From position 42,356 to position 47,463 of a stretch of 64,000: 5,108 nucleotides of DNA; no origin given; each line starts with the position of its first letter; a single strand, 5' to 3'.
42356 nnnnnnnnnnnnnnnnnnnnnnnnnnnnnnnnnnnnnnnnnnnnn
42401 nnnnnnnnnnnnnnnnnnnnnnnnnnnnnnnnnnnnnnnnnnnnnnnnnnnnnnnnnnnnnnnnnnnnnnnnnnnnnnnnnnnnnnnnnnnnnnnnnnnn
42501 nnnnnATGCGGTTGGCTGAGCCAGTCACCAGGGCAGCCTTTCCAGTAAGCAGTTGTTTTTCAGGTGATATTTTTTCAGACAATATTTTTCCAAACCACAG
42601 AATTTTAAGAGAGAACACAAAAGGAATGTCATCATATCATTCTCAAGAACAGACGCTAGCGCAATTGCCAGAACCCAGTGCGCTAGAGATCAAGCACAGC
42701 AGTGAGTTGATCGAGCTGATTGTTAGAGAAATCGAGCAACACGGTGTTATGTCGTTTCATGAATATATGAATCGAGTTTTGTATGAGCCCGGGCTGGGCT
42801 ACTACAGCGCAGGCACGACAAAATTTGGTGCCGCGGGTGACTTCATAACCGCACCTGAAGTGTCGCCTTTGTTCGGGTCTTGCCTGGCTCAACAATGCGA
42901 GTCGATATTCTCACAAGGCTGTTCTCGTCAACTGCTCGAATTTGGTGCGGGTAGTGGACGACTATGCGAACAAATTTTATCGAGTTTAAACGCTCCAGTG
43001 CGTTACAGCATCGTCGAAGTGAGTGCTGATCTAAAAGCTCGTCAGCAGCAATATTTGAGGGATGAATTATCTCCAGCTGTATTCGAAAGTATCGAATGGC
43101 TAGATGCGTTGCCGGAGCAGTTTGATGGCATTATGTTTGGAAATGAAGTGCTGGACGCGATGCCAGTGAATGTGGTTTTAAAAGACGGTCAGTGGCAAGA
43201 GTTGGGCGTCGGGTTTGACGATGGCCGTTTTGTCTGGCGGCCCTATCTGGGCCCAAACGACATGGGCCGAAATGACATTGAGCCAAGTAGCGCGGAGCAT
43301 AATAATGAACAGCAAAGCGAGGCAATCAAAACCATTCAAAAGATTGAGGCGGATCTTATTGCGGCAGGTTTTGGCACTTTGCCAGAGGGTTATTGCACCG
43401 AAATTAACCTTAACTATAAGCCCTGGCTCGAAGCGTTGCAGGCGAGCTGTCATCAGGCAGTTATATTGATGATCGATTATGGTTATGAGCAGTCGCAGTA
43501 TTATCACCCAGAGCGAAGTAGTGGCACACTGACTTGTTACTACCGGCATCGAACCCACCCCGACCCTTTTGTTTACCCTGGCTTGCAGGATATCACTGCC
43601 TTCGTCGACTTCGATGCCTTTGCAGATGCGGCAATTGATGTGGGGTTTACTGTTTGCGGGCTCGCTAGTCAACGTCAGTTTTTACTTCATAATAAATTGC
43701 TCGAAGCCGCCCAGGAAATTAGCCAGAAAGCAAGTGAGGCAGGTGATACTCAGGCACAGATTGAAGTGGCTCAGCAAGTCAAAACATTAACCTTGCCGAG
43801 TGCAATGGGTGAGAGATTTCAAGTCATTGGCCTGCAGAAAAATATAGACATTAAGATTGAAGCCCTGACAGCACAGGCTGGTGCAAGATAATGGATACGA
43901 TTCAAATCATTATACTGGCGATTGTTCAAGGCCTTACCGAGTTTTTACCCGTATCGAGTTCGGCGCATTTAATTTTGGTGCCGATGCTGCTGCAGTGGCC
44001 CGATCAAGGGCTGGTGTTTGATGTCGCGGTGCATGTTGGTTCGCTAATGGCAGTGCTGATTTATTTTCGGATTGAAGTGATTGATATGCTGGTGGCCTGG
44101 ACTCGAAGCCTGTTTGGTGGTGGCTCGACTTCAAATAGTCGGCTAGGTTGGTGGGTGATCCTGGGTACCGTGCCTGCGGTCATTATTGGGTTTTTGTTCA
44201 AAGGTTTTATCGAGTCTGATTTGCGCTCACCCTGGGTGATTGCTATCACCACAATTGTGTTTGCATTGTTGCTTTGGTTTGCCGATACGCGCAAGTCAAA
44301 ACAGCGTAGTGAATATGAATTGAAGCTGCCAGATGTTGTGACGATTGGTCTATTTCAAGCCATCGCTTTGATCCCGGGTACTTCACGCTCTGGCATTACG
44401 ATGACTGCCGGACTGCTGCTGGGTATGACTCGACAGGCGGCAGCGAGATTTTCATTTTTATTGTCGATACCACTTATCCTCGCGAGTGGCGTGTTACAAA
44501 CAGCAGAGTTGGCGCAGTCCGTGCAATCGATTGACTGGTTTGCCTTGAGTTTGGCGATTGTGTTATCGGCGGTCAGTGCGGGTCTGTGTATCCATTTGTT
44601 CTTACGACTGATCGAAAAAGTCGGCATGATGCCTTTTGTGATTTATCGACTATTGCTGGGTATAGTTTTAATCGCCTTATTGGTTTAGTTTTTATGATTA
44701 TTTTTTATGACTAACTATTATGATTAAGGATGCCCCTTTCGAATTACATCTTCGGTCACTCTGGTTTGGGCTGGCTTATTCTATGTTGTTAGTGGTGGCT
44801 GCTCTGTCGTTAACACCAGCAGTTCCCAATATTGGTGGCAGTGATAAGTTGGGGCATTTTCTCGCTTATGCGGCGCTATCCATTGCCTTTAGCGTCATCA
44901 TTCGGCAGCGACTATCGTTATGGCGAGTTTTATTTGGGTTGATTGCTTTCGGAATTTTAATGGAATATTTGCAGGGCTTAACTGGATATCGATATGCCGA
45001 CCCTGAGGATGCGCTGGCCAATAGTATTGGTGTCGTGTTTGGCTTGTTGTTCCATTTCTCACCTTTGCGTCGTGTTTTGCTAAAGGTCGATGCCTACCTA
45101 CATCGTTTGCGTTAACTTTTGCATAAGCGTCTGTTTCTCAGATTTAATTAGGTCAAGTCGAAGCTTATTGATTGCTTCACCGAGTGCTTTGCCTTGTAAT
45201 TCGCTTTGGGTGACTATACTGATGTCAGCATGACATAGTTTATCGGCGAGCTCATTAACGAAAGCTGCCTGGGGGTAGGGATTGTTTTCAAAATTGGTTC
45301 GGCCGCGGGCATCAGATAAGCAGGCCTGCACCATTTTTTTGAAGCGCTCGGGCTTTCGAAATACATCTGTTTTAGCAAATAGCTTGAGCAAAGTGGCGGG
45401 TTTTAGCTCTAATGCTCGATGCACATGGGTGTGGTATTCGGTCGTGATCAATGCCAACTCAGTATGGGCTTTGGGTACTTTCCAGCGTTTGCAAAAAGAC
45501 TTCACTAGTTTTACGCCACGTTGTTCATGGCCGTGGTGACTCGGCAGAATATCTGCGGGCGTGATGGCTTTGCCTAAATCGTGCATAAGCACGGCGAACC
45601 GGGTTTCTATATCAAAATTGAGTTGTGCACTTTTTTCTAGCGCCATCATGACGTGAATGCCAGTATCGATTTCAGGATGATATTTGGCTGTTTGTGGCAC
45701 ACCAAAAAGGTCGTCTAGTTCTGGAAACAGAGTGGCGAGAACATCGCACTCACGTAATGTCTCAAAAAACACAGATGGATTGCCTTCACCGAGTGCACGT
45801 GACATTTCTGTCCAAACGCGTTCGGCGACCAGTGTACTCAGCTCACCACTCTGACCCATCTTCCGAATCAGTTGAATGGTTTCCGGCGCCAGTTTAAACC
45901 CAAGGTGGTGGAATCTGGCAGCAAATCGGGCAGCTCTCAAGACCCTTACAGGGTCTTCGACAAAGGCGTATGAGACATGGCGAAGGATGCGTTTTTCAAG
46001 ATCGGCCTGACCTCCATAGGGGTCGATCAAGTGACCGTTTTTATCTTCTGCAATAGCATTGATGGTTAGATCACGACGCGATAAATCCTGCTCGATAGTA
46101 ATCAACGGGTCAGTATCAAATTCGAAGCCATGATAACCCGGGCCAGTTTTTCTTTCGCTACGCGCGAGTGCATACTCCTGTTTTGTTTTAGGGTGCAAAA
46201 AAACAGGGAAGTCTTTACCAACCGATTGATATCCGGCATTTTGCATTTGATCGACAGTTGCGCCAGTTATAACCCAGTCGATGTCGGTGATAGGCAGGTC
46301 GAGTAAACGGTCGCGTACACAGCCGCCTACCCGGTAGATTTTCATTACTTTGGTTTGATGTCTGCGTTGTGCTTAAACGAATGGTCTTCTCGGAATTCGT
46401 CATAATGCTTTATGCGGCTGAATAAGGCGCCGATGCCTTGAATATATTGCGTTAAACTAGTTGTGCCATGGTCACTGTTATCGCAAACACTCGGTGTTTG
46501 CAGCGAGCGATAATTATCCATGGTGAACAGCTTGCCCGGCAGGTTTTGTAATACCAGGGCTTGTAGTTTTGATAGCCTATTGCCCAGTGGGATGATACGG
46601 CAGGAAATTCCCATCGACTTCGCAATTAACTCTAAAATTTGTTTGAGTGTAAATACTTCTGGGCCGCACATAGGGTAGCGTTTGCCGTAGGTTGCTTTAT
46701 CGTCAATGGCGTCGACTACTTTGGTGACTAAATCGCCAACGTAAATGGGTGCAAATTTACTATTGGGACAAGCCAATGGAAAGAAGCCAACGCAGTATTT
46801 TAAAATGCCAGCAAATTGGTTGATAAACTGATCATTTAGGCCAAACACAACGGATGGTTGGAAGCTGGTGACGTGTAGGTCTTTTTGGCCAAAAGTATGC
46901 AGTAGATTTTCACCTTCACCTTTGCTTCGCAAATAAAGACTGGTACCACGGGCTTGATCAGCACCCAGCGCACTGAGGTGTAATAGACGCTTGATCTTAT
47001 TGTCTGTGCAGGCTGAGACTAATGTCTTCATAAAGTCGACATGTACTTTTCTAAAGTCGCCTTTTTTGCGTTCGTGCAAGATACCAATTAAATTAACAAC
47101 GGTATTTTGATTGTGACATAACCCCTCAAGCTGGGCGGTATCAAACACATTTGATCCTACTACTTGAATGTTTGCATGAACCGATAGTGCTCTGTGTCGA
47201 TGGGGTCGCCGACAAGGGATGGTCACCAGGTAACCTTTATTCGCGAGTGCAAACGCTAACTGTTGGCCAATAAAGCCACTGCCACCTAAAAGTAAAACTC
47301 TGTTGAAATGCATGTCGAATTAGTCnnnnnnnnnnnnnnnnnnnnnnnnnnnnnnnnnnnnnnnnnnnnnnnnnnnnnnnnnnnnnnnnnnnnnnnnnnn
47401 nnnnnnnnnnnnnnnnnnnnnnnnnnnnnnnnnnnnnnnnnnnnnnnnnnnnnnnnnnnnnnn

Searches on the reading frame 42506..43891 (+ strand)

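Call 13: search_protein_families(library=ncbifam, proteins=[window:42506-43891:+], max_evalue=0.00001)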
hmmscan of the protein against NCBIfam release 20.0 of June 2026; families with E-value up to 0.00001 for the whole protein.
window:42506-43891:+ (461 aa): 0 families

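Call 18: search_protein_families(library=pfam, proteins=[window:42506-43891:+], max_evalue=0.00001)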
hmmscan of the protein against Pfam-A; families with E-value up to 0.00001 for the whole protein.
window:42506-43891:+ (461 aa): 1 family
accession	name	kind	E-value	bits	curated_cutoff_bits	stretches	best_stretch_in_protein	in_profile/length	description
PF02636.23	Methyltransf_28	-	7.6e-56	189.8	23.3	1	126-384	1-246/249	Putative S-adenosyl-L-methionine-dependent methyltransferase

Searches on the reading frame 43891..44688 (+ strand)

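Call 13: search_protein_families(library=ncbifam, proteins=[window:43891-44688:+], max_evalue=0.00001)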
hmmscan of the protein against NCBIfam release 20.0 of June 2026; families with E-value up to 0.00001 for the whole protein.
window:43891-44688:+ (265 aa): 12 families
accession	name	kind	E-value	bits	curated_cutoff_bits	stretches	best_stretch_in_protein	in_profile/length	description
NF001393.0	PRK00281.2-4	equivalog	9.1e-118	392.5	284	1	1-264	1-264/266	undecaprenyl-diphosphate phosphatase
TIGR00753.1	undec_PP_bacA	equivalog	3.4e-72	243.2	217.5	1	7-257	2-255/255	undecaprenyl-diphosphatase UppP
NF001392.0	PRK00281.2-1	equivalog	4.9e-72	242.7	308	1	1-264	5-272/280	undecaprenyl-diphosphate phosphatase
NF001394.0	PRK00281.2-5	equivalog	4.3e-70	236.4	311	1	3-264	8-275/281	undecaprenyl-diphosphate phosphatase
NF001390.0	PRK00281.1-4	equivalog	2.3e-60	204.4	260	1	2-264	5-266/272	undecaprenyl-diphosphate phosphatase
NF001389.0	PRK00281.1-2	equivalog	1.5e-58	198.4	262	1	2-263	5-263/272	undecaprenyl-diphosphate phosphatase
NF001397.0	PRK00281.3-4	equivalog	3.2e-50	171.3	363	1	1-262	1-276/281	undecaprenyl-diphosphate phosphatase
NF001388.0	PRK00281.1-1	equivalog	7.7e-49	166.7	362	1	4-264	8-272/273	undecaprenyl-diphosphate phosphatase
NF001391.0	PRK00281.1-5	equivalog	4.6e-43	147.6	293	1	1-263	4-272/279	undecaprenyl-diphosphate phosphatase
NF001395.0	PRK00281.3-1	equivalog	4.1e-37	128.2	394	2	136-261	175-300/306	undecaprenyl-diphosphate phosphatase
NF001396.0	PRK00281.3-3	equivalog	2.4e-31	109.6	382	1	4-263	5-263/264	undecaprenyl-diphosphate phosphatase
NF001398.0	PRK00281.3-5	equivalog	7.1e-26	91.7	354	1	3-261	4-267/278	undecaprenyl-diphosphate phosphatase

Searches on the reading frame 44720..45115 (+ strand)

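Call 65: search_protein_families(library=pfam, proteins=[window:44720-45115:+], max_evalue=1)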
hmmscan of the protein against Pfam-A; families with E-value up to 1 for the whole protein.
window:44720-45115:+ (131 aa): 2 families
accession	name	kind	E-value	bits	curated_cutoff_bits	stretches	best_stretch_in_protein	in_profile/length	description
PF04892.17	VanZ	-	1.1e-07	33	30.1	1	42-111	57-121/126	VanZ like family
PF10043.14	DUF2279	-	0.12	13.6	28.6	1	39-111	12-89/91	Predicted periplasmic lipoprotein (DUF2279)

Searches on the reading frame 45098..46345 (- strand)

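Call 13: search_protein_families(library=ncbifam, proteins=[window:45098-46345:-], max_evalue=0.00001)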
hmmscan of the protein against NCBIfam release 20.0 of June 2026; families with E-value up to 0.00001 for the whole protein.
window:45098-46345:- (415 aa): 10 families
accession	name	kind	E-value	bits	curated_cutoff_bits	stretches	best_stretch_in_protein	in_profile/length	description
NF008137.0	PRK10885.1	equivalog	4.4e-186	618.6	451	1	1-406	1-406/409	multifunctional CCA addition/repair protein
NF009813.0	PRK13298.1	equivalog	9.4e-129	429.9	606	1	1-408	1-411/417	tRNA CCA-pyrophosphorylase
NF009812.0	PRK13297.1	equivalog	7.4e-84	281.9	624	1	2-215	13-224/364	tRNA CCA-pyrophosphorylase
NF009811.0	PRK13296.1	equivalog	1.3e-75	254.5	469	1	1-213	1-211/360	CCA tRNA nucleotidyltransferase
NF009814.0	PRK13299.1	equivalog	1.5e-31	109.8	290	1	3-210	23-228/396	CCA tRNA nucleotidyltransferase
TIGR02692.1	tRNA_CCA_actino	equivalog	5.7e-29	101.1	438.8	1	2-294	29-331/466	CCA tRNA nucleotidyltransferase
TIGR01942.1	pcnB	subfamily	4.2e-25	88.4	305.65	1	3-217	32-248/425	polynucleotide adenylyltransferase PcnB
NF041569.1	A-tRNAntase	equivalog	1.7e-17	63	1440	1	2-210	481-695/880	A-adding tRNA nucleotidyltransferase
NF008634.1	PRK11623.1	equivalog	6.8e-15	54.6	702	1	3-214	63-287/469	polynucleotide adenylyltransferase PcnB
TIGR01693.1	UTase_glnD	equivalog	1.1e-06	27.2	519.4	0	125-297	329-509/850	[protein-PII] uridylyltransferase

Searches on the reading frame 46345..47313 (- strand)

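Call 13: search_protein_families(library=ncbifam, proteins=[window:46345-47313:-], max_evalue=0.00001)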
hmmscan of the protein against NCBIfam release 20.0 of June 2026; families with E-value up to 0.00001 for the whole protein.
window:46345-47313:- (322 aa): 2 families
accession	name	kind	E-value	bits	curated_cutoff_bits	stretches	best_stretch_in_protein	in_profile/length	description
TIGR03466.1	HpnA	hypoth_equivalog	5.5e-09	35.4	367.65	1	5-252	2-264/327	hopanoid-associated sugar epimerase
TIGR01777.1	yfcH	hypoth_equivalog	1.2e-08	34.9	207.35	1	6-237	1-244/292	TIGR01777 family oxidoreductase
